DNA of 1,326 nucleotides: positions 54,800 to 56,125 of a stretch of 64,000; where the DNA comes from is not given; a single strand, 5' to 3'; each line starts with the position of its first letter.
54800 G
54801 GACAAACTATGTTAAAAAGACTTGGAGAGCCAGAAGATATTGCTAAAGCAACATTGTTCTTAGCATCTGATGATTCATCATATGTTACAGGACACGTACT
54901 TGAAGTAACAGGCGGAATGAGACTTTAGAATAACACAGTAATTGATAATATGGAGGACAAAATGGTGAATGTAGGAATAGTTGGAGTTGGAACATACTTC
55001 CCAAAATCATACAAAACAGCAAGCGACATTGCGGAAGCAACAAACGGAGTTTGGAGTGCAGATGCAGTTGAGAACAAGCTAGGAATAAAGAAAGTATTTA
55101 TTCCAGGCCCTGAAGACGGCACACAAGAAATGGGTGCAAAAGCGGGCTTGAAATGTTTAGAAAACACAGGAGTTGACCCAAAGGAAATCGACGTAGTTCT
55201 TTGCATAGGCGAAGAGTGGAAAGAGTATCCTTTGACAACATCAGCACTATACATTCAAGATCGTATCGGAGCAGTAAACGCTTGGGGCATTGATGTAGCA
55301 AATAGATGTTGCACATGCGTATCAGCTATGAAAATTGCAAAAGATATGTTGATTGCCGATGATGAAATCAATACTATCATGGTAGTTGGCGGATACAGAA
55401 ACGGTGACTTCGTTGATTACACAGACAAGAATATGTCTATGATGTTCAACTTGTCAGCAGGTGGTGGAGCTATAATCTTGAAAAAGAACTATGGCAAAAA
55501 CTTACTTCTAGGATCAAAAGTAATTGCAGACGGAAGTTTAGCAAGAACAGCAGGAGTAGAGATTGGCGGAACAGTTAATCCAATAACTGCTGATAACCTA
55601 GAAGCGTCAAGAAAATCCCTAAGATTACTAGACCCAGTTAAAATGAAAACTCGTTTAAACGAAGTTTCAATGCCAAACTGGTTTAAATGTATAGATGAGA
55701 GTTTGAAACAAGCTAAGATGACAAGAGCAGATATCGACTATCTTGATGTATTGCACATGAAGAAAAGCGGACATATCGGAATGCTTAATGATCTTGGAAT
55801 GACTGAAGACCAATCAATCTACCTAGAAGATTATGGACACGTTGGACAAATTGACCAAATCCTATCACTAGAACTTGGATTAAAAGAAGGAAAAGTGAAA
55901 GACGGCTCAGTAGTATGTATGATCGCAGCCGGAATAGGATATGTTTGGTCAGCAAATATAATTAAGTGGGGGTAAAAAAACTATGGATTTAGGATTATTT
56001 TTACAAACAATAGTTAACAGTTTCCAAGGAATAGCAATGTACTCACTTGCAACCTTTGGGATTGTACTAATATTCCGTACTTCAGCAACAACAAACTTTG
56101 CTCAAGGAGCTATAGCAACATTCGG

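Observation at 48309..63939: The butyrate-type acyl-CoA cluster appears built from R-specific enzymes (thiolase + PhaB-like SDR + PhaJ/MaoC hydratase) instead of Hbd + crotonase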

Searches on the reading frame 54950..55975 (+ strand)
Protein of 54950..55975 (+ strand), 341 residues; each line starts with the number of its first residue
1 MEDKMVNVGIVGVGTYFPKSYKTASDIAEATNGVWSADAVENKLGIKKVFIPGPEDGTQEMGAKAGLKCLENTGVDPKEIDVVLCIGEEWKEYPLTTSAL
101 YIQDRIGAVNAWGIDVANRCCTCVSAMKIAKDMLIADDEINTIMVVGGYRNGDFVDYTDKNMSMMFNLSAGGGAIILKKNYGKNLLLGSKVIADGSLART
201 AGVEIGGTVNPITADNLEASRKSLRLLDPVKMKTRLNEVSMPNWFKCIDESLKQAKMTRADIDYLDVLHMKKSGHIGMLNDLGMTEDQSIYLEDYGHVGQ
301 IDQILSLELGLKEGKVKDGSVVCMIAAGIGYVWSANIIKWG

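Call 3: search_protein_families(library=pfam, proteins=[window:54950-55975:+])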
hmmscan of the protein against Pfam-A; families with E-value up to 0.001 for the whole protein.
window:54950-55975:+ (341 aa): 2 families
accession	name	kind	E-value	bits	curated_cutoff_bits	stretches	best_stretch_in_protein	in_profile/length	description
PF08541.16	ACP_syn_III_C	-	3e-15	56.6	26.6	1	252-340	1-90/90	3-Oxoacyl-[acyl-carrier-protein (ACP)] synthase III C terminal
PF08545.16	ACP_syn_III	-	1.8e-12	47.4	24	1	114-195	1-80/80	3-Oxoacyl-[acyl-carrier-protein (ACP)] synthase III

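Call 5: search_protein_families(library=ncbifam, proteins=[window:54950-55975:+])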
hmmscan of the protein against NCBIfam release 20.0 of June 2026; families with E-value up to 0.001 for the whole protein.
window:54950-55975:+ (341 aa): 9 families
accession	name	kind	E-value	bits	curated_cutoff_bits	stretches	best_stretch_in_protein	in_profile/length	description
NF005308.0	PRK06840.1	equivalog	4e-140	466.7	315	1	6-341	3-336/339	3-oxoacyl-ACP synthase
NF006829.0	PRK09352.1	subfamily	3.3e-33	115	249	1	5-340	2-321/322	beta-ketoacyl-ACP synthase 3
TIGR00747.1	fabH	subfamily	1.4e-29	103.2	292.1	1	7-340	2-322/322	beta-ketoacyl-ACP synthase III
NF004623.0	PRK05963.1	equivalog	2.2e-19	69.9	437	1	7-339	5-327/328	beta-ketoacyl-ACP synthase III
NF005541.0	PRK07204.1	equivalog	4.2e-19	69.1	402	1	7-332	4-321/329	beta-ketoacyl-ACP synthase III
NF003274.0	PRK04262.1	equivalog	6.2e-13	48.5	244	1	7-178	2-165/347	hydroxymethylglutaryl-CoA synthase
TIGR00748.1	HMG_CoA_syn_Arc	equivalog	2.1e-09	37.1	353.35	1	8-177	2-163/345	hydroxymethylglutaryl-CoA synthase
NF006720.0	PRK09258.1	equivalog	9.2e-08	31.8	285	1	52-162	55-164/338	3-oxoacyl-ACP synthase III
NF005703.0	PRK07515.1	equivalog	1.5e-07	30.7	304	1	59-179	97-212/373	beta-ketoacyl-ACP synthase III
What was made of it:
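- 54950..55975 (+): Orphan KAS III-fold enzyme (NF005308/PRK06840 family); function unknown. NF005308 466.7 bits, above its cutoff of 315; FabH model TIGR00747 103 bits, below 292 (call 5).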

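Call 8: find_related_loci(query=window:54950-55975:+, collection=genome_contigs, flank=10000)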
Query window:54950-55975:+ (341 aa) in genome_contigs; peptide patterns used: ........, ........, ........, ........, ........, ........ (x = any residue, [..] = any of these).
584 stretches matched a pattern; 447 encode a relative of the query (tblastn E <= 1e-3); the best 80 are kept; 80 distinct loci.
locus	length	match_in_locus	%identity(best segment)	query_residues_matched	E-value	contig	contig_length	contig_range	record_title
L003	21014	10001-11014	81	4-341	0e+0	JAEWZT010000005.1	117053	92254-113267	MAG: Bacillota bacterium isolate OH_SFB_221 k127_631785, whole genome shotgun sequence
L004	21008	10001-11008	80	6-341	0e+0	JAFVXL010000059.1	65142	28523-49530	MAG: Clostridia bacterium isolate RGIG5483 Sheep_Colon.Co__c2635667, whole genome shotgun sequence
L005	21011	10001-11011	82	5-341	0e+0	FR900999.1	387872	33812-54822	Subdoligranulum sp. CAG:314 genomic scaffold, scf22, whole genome shotgun sequence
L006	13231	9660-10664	81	7-341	0e+0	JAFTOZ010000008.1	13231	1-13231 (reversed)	MAG: Clostridia bacterium isolate RGIG4018 Roe_deer_Cecum-5__c20241, whole genome shotgun sequence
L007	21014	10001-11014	79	4-341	0e+0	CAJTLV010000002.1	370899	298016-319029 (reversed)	MAG TPA_asm: uncultured Christensenella sp. isolate MGBC100320 genome assembly, contig: MGBC100320.2, whole genome shotg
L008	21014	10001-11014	81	4-341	0e+0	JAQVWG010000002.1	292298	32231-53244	MAG: Clostridia bacterium isolate STF1_98 NODE_18_length_292298_cov_17.551643_Sandtown_F1, whole genome shotgun sequence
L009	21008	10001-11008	81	6-341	0e+0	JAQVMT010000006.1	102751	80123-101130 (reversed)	MAG: Clostridia bacterium isolate STF1_14 NODE_290_length_102751_cov_5.831862_Sandtown_F1, whole genome shotgun sequence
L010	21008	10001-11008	79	6-341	0e+0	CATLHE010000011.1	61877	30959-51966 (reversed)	MAG TPA_asm: uncultured Christensenella sp. isolate MGG03569_1680015404 genome assembly, contig: ERR2844015_1719, whole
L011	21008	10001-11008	79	6-341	0e+0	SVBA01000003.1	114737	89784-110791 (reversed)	MAG: Erysipelotrichaceae bacterium isolate SIG216 NODE_49_length_114737_cov_39.154657, whole genome shotgun sequence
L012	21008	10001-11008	80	6-341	0e+0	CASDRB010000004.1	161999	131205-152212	uncultured bacterium isolate SI.B26.metabat-bins.28 genome assembly, contig: SI.B26.metabat-bins.28.fa_k141_125119, whol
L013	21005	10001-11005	78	7-341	0e+0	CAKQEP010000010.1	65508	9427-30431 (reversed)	MAG: uncultured Clostridia bacterium isolate REFINED_METABAT215_TOP10_CONTIGS_1500_ASSEMBLY_K77_MERGED__Hadza_MoBio_hadz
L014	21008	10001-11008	78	6-341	0e+0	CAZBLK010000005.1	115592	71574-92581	MAG TPA_asm: uncultured Defluviitaleaceae bacterium isolate SRP242652_co3_68 genome assembly, contig: NODE_56_length_115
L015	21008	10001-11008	78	6-341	0e+0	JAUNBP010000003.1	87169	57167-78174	MAG: Clostridia bacterium isolate S1R_St_52 NODE_69_length_87169_cov_15.428588, whole genome shotgun sequence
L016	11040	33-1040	77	6-341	0e+0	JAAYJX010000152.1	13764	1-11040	MAG: Erysipelotrichia bacterium isolate AS10tlH2TH_345 307567_AS10, whole genome shotgun sequence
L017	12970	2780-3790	77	5-341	0e+0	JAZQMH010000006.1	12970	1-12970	MAG: Vescimonas sp. isolate T1900044606_TS20190072.MAGScoT_cleanbin_000091 SGB_745_k141_327265, whole genome shotgun seq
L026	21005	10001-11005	76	7-341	7e-178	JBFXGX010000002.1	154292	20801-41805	MAG: Candidatus Izemoplasmatales bacterium isolate CA_2019_TPIn_173 NODE_375_length_154292_cov_16.106620_TPIn, whole gen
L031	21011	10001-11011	75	5-341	7e-177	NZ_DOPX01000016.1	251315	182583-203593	MAG: Proteiniclasticum sp. isolate UBA8860 contig_93, whole genome shotgun sequence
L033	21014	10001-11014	75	4-341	1e-176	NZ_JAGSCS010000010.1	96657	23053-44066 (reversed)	Proteiniclasticum sediminis strain BAD-10 BAD-10_scaffold10, whole genome shotgun sequence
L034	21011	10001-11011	75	5-341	5e-176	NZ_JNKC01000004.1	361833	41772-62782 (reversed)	Proteiniclasticum ruminis DSM 24773 T487DRAFT_scaffold00003.3_C, whole genome shotgun sequence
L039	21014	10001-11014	74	4-341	2e-174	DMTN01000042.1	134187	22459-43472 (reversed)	MAG TPA_asm: Acholeplasmatales bacterium isolate UBA12489 contig_403, whole genome shotgun sequence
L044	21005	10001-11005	73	7-341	7e-174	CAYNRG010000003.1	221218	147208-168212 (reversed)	MAG TPA_asm: uncultured Erysipelotrichaceae bacterium isolate SRP324684_co1_21 genome assembly, contig: NODE_11_length_2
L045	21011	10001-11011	74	7-341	8e-174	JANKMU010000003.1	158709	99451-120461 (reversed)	MAG: Tenericutes bacterium isolate M17C-02 NODE_3_length_158709_cov_4.927648, whole genome shotgun sequence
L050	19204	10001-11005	74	7-341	3e-173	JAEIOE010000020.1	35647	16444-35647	MAG: Mycoplasmatota bacterium isolate MAG22 NODE_966_length_35647_cov_78.784088, whole genome shotgun sequence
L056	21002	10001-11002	72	8-341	4e-172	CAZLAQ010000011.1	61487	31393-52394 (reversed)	MAG TPA_asm: uncultured Candidatus Izemoplasmatales bacterium isolate SRP178699_co1_449 genome assembly, contig: NODE_39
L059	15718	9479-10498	72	4-341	3e-172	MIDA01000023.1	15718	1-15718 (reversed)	MAG: Tenericutes bacterium RIFOXYA12_FULL_35_10 rifixya3_full_scaffold_1832_curated, whole genome shotgun sequence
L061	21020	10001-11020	74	4-341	4e-172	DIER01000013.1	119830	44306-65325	MAG TPA_asm: Acholeplasmataceae bacterium UBA5769 UBA5769_contig_35401, whole genome shotgun sequence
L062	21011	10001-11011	73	7-341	1e-171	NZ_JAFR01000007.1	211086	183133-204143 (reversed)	Acholeplasma granularum ATCC 19168 G324DRAFT_scaffold00002.2_C, whole genome shotgun sequence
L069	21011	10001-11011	72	7-341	4e-171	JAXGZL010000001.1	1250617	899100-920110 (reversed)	MAG: Christensenellales bacterium isolate AnMBR.bin536 bin536_1, whole genome shotgun sequence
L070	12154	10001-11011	74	7-341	4e-171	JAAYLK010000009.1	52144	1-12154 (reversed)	MAG: Clostridiales bacterium isolate AS15tlH2ME_231 2125_AS15, whole genome shotgun sequence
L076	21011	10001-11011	74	7-341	2e-170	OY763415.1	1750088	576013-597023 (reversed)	MAG: Acholeplasmataceae bacterium isolate 742012ca-395f-4069-aabb-f3199e209540 genome assembly, chromosome: 1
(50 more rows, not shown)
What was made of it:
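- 54950..55975 (+): Identity is 72-82% across bacterial classes (call 8).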

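Call 12: search_solved_structures(query=window:54950-55975:+, max_evalue=0.001)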
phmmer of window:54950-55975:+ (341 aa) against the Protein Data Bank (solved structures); distinct sequences matched with E-value up to 0.001: 46.
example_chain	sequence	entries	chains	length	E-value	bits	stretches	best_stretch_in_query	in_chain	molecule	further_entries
2ebd_A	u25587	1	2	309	4.1e-21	78.8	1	9-200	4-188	3-oxoacyl-[acyl-carrier-protein] synthase 3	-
1zow_A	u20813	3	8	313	3.6e-20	75.7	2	6-185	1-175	3-oxoacyl-[acyl-carrier-protein] synthase III | 3-oxoacyl-[acyl-carrier-protein] synthase 3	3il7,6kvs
3il9_A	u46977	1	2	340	3.3e-19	72.5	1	2-339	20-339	3-oxoacyl-[acyl-carrier-protein] synthase 3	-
6x7r_A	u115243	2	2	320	1.7e-18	70.2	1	9-339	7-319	3-oxoacyl-[acyl-carrier-protein] synthase 3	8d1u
1hn9_A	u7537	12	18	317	1.8e-18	70.1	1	9-339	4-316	BETA-KETOACYL-ACYL CARRIER PROTEIN SYNTHASE III | 3-oxoacyl-[acyl-carrier-protein] synthase III | 3-oxoacyl-[acyl-carrier-protein] synthase 3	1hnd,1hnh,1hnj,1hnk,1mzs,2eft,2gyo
9ka2_A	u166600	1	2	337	1.8e-18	70.1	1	9-339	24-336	Beta-ketoacyl-[acyl-carrier-protein] synthase III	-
4dfe_A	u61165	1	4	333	4.5e-18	68.8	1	9-340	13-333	3-oxoacyl-[acyl-carrier-protein] synthase 3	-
1ebl_A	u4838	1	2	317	6.3e-18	68.3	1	9-339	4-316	BETA-KETOACYL-ACP SYNTHASE III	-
4ryb_A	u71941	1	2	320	6.7e-18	68.2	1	10-339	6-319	3-oxoacyl-[acyl-carrier-protein] synthase 3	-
8vd9_A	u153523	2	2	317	7e-18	68.2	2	7-176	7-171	Beta-ketoacyl-[acyl-carrier-protein] synthase III 1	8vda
1mzj_A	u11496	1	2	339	7.1e-17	64.9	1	10-174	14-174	Beta-ketoacylsynthase III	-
9ka5_A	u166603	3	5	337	8.1e-17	64.7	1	9-339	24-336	Beta-ketoacyl-[acyl-carrier-protein] synthase III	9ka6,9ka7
4ylt_A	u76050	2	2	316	2.4e-14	56.5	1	9-195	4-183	3-oxoacyl-[acyl-carrier-protein] synthase 3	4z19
4nhd_A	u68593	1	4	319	4.5e-14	55.6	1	10-339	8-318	3-oxoacyl-[acyl-carrier-protein] synthase 3 protein 1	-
3il3_A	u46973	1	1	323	1.2e-13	54.3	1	6-339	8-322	3-oxoacyl-[acyl-carrier-protein] synthase 3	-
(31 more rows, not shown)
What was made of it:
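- KAS III-fold enzymes that form esters are known, for example CerJ, which appears among the weak PDB hits (call 12).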

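Call 25: search_solved_structures(query=window:54950-55975:+, max_evalue=1e-17, show_alignments=5)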
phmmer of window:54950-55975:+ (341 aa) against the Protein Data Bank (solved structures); distinct sequences matched with E-value up to 1e-17: 10.
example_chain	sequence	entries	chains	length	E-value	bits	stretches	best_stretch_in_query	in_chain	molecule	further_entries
2ebd_A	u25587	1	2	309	4.1e-21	78.8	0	9-200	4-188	3-oxoacyl-[acyl-carrier-protein] synthase 3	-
1zow_A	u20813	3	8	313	3.6e-20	75.7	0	6-185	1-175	3-oxoacyl-[acyl-carrier-protein] synthase III | 3-oxoacyl-[acyl-carrier-protein] synthase 3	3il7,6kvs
3il9_A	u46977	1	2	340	3.3e-19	72.5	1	2-339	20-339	3-oxoacyl-[acyl-carrier-protein] synthase 3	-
6x7r_A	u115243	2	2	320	1.7e-18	70.2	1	9-339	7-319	3-oxoacyl-[acyl-carrier-protein] synthase 3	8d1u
1hn9_A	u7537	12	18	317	1.8e-18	70.1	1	9-339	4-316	BETA-KETOACYL-ACYL CARRIER PROTEIN SYNTHASE III | 3-oxoacyl-[acyl-carrier-protein] synthase III | 3-oxoacyl-[acyl-carrier-protein] synthase 3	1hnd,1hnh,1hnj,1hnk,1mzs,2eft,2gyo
9ka2_A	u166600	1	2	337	1.8e-18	70.1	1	9-339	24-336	Beta-ketoacyl-[acyl-carrier-protein] synthase III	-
4dfe_A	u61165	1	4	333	4.5e-18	68.8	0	9-340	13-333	3-oxoacyl-[acyl-carrier-protein] synthase 3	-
1ebl_A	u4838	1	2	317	6.3e-18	68.3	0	9-339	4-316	BETA-KETOACYL-ACP SYNTHASE III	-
4ryb_A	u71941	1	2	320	6.7e-18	68.2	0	10-339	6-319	3-oxoacyl-[acyl-carrier-protein] synthase 3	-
8vd9_A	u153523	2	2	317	7e-18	68.2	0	7-176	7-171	Beta-ketoacyl-[acyl-carrier-protein] synthase III 1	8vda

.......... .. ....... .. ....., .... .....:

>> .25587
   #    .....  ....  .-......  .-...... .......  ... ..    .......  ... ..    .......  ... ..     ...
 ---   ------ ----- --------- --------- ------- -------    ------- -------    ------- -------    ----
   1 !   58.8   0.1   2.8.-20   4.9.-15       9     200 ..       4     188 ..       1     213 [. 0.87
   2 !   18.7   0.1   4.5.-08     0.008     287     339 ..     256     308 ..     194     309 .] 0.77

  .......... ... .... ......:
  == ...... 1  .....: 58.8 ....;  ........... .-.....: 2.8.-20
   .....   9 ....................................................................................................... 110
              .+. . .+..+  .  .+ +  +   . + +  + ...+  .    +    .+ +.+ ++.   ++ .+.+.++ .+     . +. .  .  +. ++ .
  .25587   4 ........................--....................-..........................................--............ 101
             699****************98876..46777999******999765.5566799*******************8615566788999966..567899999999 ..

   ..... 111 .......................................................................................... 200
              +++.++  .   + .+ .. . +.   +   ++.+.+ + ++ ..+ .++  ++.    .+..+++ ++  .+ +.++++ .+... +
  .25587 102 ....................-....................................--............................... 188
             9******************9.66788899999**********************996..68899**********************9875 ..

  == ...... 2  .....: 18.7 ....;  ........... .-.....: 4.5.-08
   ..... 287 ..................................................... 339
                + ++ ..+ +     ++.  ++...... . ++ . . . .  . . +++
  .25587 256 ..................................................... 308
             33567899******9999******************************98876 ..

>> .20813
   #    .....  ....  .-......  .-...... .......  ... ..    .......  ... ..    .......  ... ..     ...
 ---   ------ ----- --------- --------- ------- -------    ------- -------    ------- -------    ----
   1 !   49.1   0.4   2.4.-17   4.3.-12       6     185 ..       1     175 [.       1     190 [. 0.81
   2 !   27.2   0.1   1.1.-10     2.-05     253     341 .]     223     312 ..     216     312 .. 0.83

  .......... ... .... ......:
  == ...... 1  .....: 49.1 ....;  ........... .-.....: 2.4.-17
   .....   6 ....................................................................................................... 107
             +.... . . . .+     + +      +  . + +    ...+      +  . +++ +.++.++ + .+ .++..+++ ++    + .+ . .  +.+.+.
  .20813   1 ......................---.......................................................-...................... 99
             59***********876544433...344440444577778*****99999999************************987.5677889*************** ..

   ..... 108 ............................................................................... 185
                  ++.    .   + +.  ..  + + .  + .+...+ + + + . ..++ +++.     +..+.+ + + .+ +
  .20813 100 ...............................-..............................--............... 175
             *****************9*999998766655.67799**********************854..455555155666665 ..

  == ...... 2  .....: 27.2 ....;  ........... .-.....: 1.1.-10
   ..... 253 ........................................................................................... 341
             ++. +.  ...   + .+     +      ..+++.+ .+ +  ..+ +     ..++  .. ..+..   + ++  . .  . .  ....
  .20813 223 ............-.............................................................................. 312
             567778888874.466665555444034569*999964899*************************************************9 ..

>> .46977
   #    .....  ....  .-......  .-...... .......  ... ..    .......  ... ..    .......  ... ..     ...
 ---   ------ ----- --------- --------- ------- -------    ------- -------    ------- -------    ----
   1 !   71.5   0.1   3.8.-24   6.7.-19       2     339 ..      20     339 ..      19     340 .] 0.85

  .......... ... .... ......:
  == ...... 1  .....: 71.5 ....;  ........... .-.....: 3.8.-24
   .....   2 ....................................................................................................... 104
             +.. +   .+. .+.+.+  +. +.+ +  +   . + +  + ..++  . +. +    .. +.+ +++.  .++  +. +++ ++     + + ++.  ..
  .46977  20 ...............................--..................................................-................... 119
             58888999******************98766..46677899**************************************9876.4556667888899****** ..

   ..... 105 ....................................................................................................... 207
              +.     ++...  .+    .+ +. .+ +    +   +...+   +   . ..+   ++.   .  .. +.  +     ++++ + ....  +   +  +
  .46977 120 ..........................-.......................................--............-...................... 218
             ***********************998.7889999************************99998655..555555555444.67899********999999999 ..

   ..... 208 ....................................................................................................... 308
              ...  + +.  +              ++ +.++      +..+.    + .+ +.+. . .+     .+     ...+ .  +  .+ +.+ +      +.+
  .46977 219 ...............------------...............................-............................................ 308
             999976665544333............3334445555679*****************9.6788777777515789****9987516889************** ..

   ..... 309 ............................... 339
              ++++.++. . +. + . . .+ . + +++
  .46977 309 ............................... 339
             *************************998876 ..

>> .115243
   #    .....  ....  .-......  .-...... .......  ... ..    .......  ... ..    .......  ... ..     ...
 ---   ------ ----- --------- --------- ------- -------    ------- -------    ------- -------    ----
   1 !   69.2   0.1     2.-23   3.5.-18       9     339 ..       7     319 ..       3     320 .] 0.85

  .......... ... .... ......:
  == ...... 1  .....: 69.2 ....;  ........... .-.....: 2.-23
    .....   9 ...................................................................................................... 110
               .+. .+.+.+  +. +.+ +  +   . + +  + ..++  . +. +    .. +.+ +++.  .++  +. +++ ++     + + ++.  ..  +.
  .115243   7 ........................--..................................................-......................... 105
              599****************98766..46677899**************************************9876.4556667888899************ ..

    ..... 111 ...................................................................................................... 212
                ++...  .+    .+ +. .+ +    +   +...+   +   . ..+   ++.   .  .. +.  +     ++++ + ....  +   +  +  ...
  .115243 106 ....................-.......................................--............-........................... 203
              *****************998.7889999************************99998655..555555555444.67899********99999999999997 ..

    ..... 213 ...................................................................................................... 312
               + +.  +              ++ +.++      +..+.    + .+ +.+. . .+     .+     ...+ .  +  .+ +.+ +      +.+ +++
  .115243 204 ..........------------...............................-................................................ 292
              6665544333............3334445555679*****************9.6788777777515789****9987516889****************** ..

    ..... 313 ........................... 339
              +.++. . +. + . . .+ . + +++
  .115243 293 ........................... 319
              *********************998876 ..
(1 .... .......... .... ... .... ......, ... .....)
